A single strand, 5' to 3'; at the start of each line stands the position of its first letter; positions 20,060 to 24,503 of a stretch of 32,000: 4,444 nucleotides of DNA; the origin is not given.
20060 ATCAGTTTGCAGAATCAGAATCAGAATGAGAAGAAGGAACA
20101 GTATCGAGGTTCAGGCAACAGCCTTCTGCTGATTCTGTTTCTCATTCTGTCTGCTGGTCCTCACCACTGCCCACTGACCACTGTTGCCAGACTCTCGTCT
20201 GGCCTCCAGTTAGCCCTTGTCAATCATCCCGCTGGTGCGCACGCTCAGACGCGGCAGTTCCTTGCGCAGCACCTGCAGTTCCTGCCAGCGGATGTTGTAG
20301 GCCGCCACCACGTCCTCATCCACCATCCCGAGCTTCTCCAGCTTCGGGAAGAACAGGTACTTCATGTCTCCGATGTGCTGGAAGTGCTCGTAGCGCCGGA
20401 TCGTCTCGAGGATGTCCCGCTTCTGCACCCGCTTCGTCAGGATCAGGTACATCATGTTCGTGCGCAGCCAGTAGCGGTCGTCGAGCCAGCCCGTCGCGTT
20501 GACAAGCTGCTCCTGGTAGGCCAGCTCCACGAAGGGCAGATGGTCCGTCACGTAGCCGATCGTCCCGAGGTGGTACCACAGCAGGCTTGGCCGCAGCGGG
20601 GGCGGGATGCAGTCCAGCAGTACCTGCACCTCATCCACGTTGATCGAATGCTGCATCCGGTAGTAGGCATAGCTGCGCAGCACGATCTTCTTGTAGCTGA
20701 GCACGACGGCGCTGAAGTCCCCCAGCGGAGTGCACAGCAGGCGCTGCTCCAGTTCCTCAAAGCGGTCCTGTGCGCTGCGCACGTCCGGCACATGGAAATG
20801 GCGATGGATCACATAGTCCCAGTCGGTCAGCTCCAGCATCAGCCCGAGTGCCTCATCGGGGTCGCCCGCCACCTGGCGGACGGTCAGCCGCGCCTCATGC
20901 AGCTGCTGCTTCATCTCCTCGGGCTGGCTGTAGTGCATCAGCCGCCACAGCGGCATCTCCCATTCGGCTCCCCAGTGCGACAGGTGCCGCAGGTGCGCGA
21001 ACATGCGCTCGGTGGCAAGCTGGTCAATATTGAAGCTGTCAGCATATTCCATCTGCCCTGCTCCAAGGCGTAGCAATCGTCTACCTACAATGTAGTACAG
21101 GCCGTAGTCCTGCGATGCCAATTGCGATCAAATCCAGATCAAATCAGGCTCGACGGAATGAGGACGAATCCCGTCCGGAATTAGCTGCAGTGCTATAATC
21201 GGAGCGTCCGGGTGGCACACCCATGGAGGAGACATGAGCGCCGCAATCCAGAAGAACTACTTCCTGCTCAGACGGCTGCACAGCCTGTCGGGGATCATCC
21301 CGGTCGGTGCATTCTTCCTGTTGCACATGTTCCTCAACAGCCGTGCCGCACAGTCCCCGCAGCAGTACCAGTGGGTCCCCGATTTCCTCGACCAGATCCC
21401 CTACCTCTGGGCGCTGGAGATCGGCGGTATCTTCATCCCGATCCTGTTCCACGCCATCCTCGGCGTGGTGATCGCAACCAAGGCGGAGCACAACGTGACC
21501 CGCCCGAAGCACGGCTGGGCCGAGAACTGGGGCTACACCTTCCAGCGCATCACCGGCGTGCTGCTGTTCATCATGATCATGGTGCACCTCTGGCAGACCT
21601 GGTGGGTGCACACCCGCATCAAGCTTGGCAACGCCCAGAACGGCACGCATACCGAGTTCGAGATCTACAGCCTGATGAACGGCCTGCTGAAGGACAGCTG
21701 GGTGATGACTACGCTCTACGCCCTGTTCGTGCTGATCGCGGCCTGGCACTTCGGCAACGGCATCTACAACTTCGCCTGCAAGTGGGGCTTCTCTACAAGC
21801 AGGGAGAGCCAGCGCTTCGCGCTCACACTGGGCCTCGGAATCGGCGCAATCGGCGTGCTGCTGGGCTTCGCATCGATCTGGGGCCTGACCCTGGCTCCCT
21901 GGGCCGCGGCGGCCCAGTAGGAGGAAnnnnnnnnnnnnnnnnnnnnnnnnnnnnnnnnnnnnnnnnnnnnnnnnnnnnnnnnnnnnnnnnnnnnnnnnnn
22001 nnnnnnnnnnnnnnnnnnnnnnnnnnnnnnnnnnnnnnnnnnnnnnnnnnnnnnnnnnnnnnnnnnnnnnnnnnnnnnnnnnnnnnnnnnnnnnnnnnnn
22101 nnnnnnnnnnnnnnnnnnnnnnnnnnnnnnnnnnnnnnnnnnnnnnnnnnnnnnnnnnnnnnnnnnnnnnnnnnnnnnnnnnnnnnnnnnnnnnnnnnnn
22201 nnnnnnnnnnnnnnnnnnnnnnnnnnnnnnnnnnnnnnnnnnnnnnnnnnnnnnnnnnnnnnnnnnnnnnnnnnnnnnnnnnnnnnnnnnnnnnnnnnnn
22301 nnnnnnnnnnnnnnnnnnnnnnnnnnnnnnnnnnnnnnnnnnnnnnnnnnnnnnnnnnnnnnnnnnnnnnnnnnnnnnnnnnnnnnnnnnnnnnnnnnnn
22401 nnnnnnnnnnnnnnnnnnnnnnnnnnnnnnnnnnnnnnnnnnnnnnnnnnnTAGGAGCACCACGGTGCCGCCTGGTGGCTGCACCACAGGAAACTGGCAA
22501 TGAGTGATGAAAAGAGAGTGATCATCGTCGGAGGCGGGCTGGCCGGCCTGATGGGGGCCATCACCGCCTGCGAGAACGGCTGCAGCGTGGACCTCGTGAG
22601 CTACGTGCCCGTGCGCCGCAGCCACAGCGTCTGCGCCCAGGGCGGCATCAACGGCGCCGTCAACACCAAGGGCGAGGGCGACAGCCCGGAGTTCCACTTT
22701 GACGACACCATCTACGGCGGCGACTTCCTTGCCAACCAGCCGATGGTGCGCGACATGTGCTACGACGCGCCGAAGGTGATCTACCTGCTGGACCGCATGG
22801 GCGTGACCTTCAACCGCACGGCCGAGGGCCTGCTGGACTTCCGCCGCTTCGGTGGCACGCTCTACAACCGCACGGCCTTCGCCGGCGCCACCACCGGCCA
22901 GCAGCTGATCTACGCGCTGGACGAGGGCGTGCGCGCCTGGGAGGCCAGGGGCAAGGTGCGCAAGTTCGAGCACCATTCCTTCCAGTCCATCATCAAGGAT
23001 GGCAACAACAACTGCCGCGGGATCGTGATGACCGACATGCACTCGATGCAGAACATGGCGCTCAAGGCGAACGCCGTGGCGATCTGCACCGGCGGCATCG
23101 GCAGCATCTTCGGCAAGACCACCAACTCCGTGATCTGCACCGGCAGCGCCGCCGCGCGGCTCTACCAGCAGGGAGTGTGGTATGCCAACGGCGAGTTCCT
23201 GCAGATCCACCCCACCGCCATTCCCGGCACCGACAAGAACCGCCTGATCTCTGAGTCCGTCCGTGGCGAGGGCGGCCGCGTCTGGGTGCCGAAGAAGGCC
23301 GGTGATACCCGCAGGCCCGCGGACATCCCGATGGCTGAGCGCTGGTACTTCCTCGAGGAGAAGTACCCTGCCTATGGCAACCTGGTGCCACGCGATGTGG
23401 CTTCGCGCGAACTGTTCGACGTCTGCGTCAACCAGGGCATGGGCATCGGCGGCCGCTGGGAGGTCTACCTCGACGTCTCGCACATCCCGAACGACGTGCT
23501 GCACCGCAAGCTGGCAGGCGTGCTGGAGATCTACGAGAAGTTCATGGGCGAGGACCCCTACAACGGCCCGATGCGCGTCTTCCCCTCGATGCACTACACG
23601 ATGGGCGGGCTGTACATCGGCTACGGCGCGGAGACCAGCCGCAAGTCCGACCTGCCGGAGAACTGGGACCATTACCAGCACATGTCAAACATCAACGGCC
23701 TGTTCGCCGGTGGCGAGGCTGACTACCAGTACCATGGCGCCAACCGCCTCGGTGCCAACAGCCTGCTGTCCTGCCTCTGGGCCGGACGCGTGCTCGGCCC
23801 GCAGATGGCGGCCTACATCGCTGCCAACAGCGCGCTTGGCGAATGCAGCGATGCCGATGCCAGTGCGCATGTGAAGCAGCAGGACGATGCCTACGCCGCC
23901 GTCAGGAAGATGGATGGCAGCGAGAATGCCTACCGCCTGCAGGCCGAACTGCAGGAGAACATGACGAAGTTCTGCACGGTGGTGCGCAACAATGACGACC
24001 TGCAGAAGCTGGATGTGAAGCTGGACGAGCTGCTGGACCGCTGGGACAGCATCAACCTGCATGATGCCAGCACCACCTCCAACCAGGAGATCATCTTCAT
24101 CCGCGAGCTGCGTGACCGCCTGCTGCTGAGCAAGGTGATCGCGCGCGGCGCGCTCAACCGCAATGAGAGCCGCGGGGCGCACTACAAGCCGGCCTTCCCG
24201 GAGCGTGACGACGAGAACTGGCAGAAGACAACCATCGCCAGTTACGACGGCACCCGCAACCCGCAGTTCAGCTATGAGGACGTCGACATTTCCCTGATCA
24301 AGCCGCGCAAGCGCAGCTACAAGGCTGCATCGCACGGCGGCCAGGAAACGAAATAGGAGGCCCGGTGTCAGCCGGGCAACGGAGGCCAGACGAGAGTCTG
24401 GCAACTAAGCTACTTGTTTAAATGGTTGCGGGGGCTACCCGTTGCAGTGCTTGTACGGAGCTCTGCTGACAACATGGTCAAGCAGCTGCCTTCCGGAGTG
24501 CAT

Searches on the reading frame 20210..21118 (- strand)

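Call 9: search_protein_families(library=pfam, proteins=[window:20210-21118:-], max_evalue=0.01)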
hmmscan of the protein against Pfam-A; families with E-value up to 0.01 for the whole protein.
window:20210-21118:- (302 aa): 0 families

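Call 28: search_protein_families(library=padloc, proteins=[window:20210-21118:-], max_evalue=0.01)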
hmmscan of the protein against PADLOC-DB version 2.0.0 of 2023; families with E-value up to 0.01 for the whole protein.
window:20210-21118:- (302 aa): 0 families

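Call 80: search_protein_families(library=pfam, proteins=[window:20210-21118:-], max_evalue=5)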
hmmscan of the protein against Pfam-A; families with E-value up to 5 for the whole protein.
window:20210-21118:- (302 aa): 1 family
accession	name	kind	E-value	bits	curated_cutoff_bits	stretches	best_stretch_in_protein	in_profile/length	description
PF17805.7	AsnC_trans_reg2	-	0.36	11.4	27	0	51-77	42-68/86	AsnC-like ligand binding domain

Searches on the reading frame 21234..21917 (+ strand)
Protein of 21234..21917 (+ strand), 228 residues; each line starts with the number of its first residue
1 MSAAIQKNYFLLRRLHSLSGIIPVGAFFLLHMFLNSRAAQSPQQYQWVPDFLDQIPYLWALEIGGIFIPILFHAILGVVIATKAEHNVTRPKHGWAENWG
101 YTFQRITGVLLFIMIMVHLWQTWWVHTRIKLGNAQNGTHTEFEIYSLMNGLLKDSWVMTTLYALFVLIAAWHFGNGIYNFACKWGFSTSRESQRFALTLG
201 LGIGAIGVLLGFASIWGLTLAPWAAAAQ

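Call 3: search_protein_families(library=pfam, proteins=[window:21234-21917:+], max_evalue=1)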
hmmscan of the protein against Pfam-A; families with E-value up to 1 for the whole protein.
window:21234-21917:+ (228 aa): 2 families
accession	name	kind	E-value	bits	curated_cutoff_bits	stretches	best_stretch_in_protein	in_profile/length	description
PF01127.27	Sdh_cyt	-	8.4e-13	48.9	25.8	2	98-204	20-115/122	Succinate dehydrogenase/Fumarate reductase transmembrane subunit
PF07950.16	MCP1_TM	-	0.39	11.9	22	1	136-207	18-95/105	MDM10-complementing protein 1, transmembrane domain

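Call 5: search_protein_families(library=ncbifam, proteins=[window:21234-21917:+], max_evalue=1)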
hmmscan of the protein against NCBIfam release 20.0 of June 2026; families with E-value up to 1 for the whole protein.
window:21234-21917:+ (228 aa): 4 families
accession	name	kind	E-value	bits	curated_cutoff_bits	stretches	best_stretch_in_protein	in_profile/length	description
TIGR02046.1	sdhC_b558_fam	subfamily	5.8e-24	84.9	96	1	13-207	6-202/212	succinate dehydrogenase (or fumarate reductase) cytochrome b subunit, b558 family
TIGR02970.1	succ_dehyd_cytB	equivalog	1.7e-07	31.5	52.3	2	99-203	19-109/120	succinate dehydrogenase, cytochrome b556 subunit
NF010073.0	PRK13554.1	subfamily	0.00098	18.8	221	1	92-194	119-203/241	fumarate reductase cytochrome b-556 subunit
NF010072.0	PRK13553.1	equivalog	0.0025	17.4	187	1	14-194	26-202/257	fumarate reductase cytochrome b subunit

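Call 21: find_homologous_proteins(query=window:21234-21917:+, max_evalue=0.001)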
Query window:21234-21917:+ (228 aa): 996 proteins with E <= 0.001 among 2557 candidates; the best 120 are listed.
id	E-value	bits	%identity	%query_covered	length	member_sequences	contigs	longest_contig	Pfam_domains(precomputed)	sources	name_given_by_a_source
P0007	4.8e-150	516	100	100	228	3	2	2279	PF01127.28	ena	-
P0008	2.0e-142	491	94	100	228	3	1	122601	PF01127.28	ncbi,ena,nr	ncbi:hypothetical protein KDL44_11420 [bacterium]|nr:hypothetical protein [bacterium]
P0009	1.1e-127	443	83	100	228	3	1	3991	PF01127.28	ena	-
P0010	3.5e-123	428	80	100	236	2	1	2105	PF01127.28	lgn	-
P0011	2.3e-91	324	64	96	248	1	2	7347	PF01127.28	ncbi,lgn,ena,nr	ncbi:hypothetical protein IIA79_03815 [bacterium]|nr:hypothetical protein [bacterium]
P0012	4.2e-89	316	63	98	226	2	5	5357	PF01127.28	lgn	-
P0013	1.6e-88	314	63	96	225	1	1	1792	PF01127.28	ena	-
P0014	2.8e-88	314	63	98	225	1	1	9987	PF01127.28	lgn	-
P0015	3.0e-88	313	62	99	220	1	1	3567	PF01127.28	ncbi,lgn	-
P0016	5.3e-88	313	62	99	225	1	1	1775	PF01127.28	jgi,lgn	-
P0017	5.6e-87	309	61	100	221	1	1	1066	PF01127.28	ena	-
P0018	5.7e-87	309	62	100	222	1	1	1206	PF01127.28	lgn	-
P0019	2.3e-86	307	62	96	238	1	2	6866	PF01127.28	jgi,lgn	jgi:succinate dehydrogenase / fumarate reductase cytochrome b subunit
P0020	3.9e-85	303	58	98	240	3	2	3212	PF01127.28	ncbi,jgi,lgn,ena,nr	ncbi:MAG TPA: hypothetical protein ENO21_00200 [Firmicutes bacterium]|nr:hypothetical protein [Bacil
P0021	4.8e-85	303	63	96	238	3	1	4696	PF01127.28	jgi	jgi:succinate dehydrogenase / fumarate reductase, cytochrome b subunit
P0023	5.1e-84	300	62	98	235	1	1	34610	PF01127.28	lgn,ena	-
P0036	1.6e-76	275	58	98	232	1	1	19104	PF01127.28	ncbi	-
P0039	1.3e-75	272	58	100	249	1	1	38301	PF01127.28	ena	-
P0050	1.1e-73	266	54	96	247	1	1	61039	PF01127.28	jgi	jgi:succinate dehydrogenase / fumarate reductase cytochrome b subunit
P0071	1.1e-64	236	53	99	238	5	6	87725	PF01127.28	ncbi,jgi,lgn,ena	-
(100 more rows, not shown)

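Call 23: find_encoding_contigs(protein=P0011, flank=6000, max_places=2)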
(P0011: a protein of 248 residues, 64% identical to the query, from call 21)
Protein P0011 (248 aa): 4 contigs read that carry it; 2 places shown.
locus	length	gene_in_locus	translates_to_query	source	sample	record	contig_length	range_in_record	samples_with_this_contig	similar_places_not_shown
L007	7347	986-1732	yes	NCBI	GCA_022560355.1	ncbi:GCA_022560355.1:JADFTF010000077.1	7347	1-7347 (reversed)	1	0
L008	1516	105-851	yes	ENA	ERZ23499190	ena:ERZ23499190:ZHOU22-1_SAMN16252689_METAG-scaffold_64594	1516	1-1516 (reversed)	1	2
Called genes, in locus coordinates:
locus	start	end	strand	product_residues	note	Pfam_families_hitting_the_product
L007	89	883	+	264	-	PF07505:DUF5131, PF17338:GP88 (faint)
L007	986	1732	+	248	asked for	PF01127:Sdh_cyt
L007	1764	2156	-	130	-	PF13428:TPR_14 (faint), PF13424:TPR_12 (faint), PF13374:TPR_10 (faint), PF00515:TPR_1 (faint), PF13432:TPR_16 (weak), PF14559:TPR_19 (weak), PF07719:TPR_2 (weak), PF13181:TPR_8 (weak)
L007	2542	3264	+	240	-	PF00106:adh_short, PF08659:KR, PF13561:adh_short_C2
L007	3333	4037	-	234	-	-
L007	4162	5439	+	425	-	PF02684:LpxB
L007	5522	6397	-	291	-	PF00348:polyprenyl_synt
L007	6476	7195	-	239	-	PF00202:Aminotran_3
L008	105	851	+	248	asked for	PF01127:Sdh_cyt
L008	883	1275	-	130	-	PF13428:TPR_14 (faint), PF13424:TPR_12 (faint), PF13374:TPR_10 (faint), PF00515:TPR_1 (faint), PF13432:TPR_16 (weak), PF14559:TPR_19 (weak), PF07719:TPR_2 (weak), PF13181:TPR_8 (weak)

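Call 24: find_encoding_contigs(protein=P0023, flank=6000, max_places=2)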
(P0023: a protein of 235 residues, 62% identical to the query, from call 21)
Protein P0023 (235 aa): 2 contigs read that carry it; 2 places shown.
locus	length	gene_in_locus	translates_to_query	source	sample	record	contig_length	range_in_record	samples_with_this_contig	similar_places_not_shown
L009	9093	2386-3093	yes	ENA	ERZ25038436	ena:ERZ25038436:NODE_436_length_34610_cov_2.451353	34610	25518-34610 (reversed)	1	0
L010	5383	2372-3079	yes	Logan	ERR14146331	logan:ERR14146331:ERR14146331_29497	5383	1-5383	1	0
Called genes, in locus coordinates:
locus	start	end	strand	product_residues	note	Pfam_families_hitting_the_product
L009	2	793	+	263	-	?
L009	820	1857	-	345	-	PF02881:SRP54_N (faint), PF13191:AAA_16 (weak), PF25199:nSTAND_NTPase5 (weak), PF06414:Zeta_toxin (weak), PF00005:ABC_tran (weak), PF13401:AAA_22, PF13604:AAA_30 (weak), PF00448:SRP54, +1 more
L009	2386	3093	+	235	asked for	PF01127:Sdh_cyt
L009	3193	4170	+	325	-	PF22278:DUF6958, PF14117:DUF4287, PF18899:DUF5655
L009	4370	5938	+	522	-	-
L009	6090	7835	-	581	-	-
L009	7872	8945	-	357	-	-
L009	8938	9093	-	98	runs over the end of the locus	PF01386:Ribosomal_L25p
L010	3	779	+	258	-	?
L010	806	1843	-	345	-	PF02881:SRP54_N (faint), PF13191:AAA_16 (weak), PF25199:nSTAND_NTPase5 (weak), PF06414:Zeta_toxin (weak), PF00005:ABC_tran (weak), PF13401:AAA_22, PF13604:AAA_30 (weak), PF00448:SRP54, +1 more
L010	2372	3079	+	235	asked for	PF01127:Sdh_cyt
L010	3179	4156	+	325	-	PF22278:DUF6958, PF14117:DUF4287, PF18899:DUF5655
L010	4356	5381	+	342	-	?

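Call 25: find_encoding_contigs(protein=P0039, flank=6000, max_places=2)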
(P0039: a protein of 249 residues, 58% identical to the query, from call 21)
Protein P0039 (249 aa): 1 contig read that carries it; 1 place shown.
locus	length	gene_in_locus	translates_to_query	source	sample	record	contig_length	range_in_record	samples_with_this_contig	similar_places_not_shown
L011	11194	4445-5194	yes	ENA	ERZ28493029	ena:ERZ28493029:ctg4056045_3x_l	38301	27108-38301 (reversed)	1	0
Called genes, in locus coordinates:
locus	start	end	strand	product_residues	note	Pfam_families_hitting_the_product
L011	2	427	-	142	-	?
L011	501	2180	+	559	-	PF20154:LNT_N, PF00795:CN_hydrolase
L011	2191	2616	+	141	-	-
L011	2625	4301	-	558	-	-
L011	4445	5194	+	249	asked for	PF01127:Sdh_cyt (weak)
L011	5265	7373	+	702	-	-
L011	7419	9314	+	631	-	PF00890:FAD_binding_2, PF02910:Succ_DH_flav_C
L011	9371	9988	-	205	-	PF20046:DUF6448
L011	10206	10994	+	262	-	PF13085:Fer2_3, PF12838:Fer4_7 (faint), PF13187:Fer4_9 (faint), PF13237:Fer4_10 (faint), PF13183:Fer4_8 (weak)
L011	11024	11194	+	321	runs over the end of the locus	PF01497:Peripla_BP_2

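Call 26: find_encoding_contigs(protein=P0071, flank=6000, max_places=2)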
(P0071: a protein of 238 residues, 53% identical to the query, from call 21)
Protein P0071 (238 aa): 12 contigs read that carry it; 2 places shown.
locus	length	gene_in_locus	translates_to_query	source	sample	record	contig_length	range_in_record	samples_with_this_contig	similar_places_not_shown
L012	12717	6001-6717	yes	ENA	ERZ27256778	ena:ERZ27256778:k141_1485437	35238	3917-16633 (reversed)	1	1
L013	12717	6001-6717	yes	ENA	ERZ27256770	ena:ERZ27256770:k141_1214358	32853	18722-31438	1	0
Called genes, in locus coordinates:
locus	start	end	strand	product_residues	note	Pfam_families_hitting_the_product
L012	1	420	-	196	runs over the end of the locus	-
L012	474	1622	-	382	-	-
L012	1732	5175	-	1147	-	PF26549:Tricorn_N, PF00930:DPPIV_N (faint), PF26549:Tricorn_N, PF26550:Tricorn_2nd, PF07676:PD40, PF14684:Tricorn_C1, PF14685:PDZ_Tricorn, PF03572:Peptidase_S41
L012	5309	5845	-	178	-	-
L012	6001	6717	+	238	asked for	PF01127:Sdh_cyt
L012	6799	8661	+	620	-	PF00890:FAD_binding_2, PF02910:Succ_DH_flav_C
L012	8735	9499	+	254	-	PF13085:Fer2_3, PF12838:Fer4_7 (faint), PF13183:Fer4_8 (weak), PF13534:Fer4_17 (weak)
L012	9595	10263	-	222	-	-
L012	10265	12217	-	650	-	PF00082:Peptidase_S8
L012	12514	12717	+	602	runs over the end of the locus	PF00460:Flg_bb_rod (faint), PF22638:FlgK_D1, PF06429:Flg_bbr_C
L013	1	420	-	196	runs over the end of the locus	-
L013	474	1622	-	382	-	-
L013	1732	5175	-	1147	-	PF26549:Tricorn_N, PF00930:DPPIV_N (faint), PF26549:Tricorn_N, PF26550:Tricorn_2nd, PF07676:PD40, PF14684:Tricorn_C1, PF14685:PDZ_Tricorn, PF03572:Peptidase_S41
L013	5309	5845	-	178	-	-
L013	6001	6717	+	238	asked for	PF01127:Sdh_cyt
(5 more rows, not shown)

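Call 61: search_protein_families(library=pfam, proteins=[L011:5265-7370:+], max_evalue=0.01)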
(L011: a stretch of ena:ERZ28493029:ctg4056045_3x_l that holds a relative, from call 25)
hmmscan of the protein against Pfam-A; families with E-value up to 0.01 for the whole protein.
L011:5265-7370:+ (702 aa): 0 families

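Call 63: find_encoding_contigs(protein=P0036, flank=5000, max_places=1)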
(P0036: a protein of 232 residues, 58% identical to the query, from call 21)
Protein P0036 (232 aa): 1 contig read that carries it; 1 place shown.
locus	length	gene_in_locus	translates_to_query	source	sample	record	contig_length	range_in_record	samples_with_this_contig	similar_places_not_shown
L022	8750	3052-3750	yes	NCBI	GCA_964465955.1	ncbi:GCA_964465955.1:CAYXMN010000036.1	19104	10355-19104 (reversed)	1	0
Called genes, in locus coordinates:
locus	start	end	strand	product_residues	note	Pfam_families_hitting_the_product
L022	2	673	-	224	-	?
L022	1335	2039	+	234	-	PF13240:Zn_Ribbon_1 (weak)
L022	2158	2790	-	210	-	PF12773:DZR (faint), PF13240:Zn_Ribbon_1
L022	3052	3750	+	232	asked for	PF01127:Sdh_cyt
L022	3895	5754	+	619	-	PF00890:FAD_binding_2, PF02910:Succ_DH_flav_C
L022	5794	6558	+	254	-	PF13085:Fer2_3, PF13183:Fer4_8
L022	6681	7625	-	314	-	-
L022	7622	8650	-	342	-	-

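Call 64: find_encoding_contigs(protein=P0050, flank=5000, max_places=1)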
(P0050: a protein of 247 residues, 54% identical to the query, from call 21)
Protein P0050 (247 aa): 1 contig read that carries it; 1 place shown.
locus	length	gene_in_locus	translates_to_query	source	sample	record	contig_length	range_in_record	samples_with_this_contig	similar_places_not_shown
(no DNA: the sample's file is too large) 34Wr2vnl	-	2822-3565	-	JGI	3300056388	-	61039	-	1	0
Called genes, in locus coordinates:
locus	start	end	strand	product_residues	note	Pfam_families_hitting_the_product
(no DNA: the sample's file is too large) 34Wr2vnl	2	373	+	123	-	?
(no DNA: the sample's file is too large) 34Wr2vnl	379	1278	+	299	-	PF02737:3HCDH_N, PF00725:3HCDH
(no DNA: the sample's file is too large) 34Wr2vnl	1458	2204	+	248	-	PF02616:SMC_ScpA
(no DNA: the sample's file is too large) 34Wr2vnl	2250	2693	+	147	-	-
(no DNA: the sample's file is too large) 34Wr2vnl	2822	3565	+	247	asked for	PF01127:Sdh_cyt (weak)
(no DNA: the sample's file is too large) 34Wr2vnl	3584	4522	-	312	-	PF13308:YARHG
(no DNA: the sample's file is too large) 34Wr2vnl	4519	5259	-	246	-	PF10067:DUF2306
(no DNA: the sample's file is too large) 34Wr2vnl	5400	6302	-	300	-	PF18030:Rimk_N, PF14397:ATPgrasp_ST (faint), PF02655:ATP-grasp_3 (weak), PF02955:GSH-S_ATP, PF08443:RimK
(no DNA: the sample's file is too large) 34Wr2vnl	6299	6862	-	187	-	PF05618:RimB-like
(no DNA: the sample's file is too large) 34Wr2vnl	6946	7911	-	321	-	-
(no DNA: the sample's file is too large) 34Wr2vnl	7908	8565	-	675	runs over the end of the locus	-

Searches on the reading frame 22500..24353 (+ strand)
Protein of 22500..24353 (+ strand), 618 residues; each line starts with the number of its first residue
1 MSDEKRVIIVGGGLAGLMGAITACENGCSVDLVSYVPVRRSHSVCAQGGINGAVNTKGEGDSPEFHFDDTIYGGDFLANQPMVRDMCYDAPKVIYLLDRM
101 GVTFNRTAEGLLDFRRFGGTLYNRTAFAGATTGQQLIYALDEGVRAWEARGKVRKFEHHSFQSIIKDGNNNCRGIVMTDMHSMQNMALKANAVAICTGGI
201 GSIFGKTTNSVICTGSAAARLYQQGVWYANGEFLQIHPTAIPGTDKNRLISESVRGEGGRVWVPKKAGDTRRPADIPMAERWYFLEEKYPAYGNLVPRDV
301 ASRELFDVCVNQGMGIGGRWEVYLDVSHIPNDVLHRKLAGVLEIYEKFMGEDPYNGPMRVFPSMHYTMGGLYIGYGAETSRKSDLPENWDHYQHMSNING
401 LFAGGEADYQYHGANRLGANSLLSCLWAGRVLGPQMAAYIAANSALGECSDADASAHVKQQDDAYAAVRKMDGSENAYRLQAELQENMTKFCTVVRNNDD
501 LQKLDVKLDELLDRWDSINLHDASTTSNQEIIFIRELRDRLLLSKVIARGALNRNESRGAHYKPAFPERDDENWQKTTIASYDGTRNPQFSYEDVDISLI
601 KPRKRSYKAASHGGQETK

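Call 3: search_protein_families(library=pfam, proteins=[window:22500-24353:+], max_evalue=1)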
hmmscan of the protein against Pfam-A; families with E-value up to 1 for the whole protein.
window:22500-24353:+ (618 aa): 11 families
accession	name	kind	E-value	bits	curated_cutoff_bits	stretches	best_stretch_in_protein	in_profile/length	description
PF00890.30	FAD_binding_2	-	4.7e-77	260.4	20.4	1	7-422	2-414/414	FAD binding domain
PF02910.25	Succ_DH_flav_C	-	9.7e-37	126.3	20.8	1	482-607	2-130/130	Fumarate reductase flavoprotein C-term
PF03486.20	HI0933_like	-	0.00011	22.1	50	1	6-34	2-30/244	HI0933-like protein Rossmann domain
PF12831.13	FAD_oxidored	-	0.0022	17.8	27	1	7-34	2-29/416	FAD dependent oxidoreductase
PF12819.13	Malectin_like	-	0.0037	17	24.5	1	450-535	33-121/331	Malectin-like domain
PF01134.28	GIDA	-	0.0075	15.8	22.1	1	7-58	2-48/391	Glucose inhibited division protein A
PF07992.20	Pyr_redox_2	-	0.01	15.7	26.1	1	6-34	2-30/291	Pyridine nucleotide-disulphide oxidoreductase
PF13450.12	NAD_binding_8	-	0.087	13.6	21.9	1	9-33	1-25/68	NAD(P)-binding Rossmann-like domain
PF01494.25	FAD_binding_3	-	0.099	12.3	22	1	6-34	3-31/349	FAD binding domain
PF01266.30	DAO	-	0.22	11.4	27.9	1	6-105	1-83/353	FAD dependent oxidoreductase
PF00070.33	Pyr_redox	-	0.29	12.1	22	1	6-34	1-29/82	Pyridine nucleotide-disulphide oxidoreductase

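Call 5: search_protein_families(library=ncbifam, proteins=[window:22500-24353:+], max_evalue=1)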
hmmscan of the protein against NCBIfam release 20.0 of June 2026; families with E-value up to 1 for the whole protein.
window:22500-24353:+ (618 aa): 66 families (the best 25 are shown)
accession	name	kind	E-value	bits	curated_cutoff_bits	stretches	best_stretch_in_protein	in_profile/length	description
NF006392.0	PRK08641.1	equivalog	4.1e-278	923.9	855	1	4-615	3-587/593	succinate dehydrogenase flavoprotein subunit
TIGR01811.1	sdhA_Bsu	subfamily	2.6e-213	710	541.35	2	7-380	1-382/603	succinate dehydrogenase (quinone) flavoprotein subunit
TIGR01812.1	sdhA_frdA_Gneg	subfamily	2.5e-140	468.7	567.3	1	7-607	2-568/568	succinate dehydrogenase or fumarate reductase, flavoprotein subunit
NF005749.0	PRK07573.1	subfamily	1.1e-132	443.7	866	1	5-608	37-641/641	fumarate reductase/succinate dehydrogenase flavoprotein subunit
NF004724.0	PRK06069.1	subfamily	1.5e-115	386.6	826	1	6-607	7-577/577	succinate dehydrogenase/fumarate reductase flavoprotein subunit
TIGR01816.1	sdhA_forward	equivalog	3.8e-107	358.9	727.35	1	7-598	5-570/584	succinate dehydrogenase flavoprotein subunit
NF006383.0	PRK08626.1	equivalog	1.7e-104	350.4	663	2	107-609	131-600/657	fumarate reductase flavoprotein subunit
NF006686.0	PRK09231.1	equivalog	7.4e-100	335.2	854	1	5-613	6-587/598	fumarate reductase (quinol) flavoprotein subunit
NF004613.0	PRK05945.1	equivalog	1.2e-99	334.5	824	1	4-607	3-575/575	succinate dehydrogenase/fumarate reductase flavoprotein subunit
NF005037.0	PRK06452.1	equivalog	6.3e-96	322.2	862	1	7-607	8-566/566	succinate dehydrogenase flavoprotein subunit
TIGR01176.1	fum_red_Fp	equivalog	1.2e-92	311.4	932.7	1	6-607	5-579/580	fumarate reductase (quinol) flavoprotein subunit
NF004900.0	PRK06263.1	equivalog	2e-87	294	718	1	6-581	9-535/546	fumarate reductase (CoM/CoB) subunit TfrA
NF005866.0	PRK07803.1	equivalog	2.2e-86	290.4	819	1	6-583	10-584/631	fumarate reductase/succinate dehydrogenase flavoprotein subunit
NF042982.1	MFR_Fp_SdhA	equivalog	1.4e-77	261.6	1100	1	7-599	50-605/612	8-methylmenaquinol:fumarate reductase flavoprotein subunit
TIGR00551.1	nadB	equivalog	3.8e-76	256.7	452.75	1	4-567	2-489/489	L-aspartate oxidase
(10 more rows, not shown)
